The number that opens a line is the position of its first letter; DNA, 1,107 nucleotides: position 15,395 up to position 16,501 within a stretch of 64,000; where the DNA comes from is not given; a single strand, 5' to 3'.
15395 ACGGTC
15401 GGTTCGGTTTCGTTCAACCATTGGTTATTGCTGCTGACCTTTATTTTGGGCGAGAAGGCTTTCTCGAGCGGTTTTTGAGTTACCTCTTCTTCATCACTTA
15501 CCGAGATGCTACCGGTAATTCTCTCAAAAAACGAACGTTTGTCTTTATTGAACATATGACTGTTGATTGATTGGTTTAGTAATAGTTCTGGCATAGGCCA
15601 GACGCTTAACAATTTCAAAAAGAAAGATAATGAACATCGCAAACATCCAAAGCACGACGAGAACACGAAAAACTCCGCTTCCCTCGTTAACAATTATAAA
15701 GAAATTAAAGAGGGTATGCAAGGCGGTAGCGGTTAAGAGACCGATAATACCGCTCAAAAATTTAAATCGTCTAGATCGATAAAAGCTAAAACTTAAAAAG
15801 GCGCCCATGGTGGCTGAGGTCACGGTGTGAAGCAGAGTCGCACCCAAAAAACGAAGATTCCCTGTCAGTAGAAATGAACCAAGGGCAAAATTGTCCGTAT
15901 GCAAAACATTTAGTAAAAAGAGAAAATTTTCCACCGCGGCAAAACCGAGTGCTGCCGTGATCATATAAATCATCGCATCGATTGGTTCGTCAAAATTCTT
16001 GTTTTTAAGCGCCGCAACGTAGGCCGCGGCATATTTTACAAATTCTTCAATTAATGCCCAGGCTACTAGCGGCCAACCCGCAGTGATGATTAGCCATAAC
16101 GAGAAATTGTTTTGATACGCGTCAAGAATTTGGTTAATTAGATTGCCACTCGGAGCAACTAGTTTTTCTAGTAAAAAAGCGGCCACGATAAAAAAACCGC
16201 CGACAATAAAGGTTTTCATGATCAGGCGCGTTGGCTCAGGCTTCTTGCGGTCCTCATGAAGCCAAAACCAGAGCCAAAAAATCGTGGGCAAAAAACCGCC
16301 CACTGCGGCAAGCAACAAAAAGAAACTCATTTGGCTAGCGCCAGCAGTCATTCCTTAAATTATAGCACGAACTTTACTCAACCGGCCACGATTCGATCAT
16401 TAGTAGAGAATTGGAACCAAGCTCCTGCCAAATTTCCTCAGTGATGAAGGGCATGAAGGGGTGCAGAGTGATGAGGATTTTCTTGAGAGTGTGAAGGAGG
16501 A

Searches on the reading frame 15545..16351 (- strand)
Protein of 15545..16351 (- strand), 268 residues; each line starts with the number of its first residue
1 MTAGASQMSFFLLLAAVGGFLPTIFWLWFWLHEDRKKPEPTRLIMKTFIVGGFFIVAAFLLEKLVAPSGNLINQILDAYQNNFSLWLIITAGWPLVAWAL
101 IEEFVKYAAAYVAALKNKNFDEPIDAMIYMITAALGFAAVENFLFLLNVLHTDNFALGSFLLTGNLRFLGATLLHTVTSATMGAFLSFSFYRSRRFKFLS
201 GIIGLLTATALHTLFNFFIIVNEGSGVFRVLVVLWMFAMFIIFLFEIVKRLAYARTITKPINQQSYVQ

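Call 17: search_protein_families(library=pfam, proteins=[window:15545-16351:-], max_evalue=0.00001)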
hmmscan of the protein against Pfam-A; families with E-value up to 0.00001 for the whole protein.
window:15545-16351:- (268 aa): 1 family
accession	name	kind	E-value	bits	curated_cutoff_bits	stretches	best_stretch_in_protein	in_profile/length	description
PF13367.11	PrsW-protease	-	2e-28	99.7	23.5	1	39-240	1-194/196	PrsW family intramembrane metalloprotease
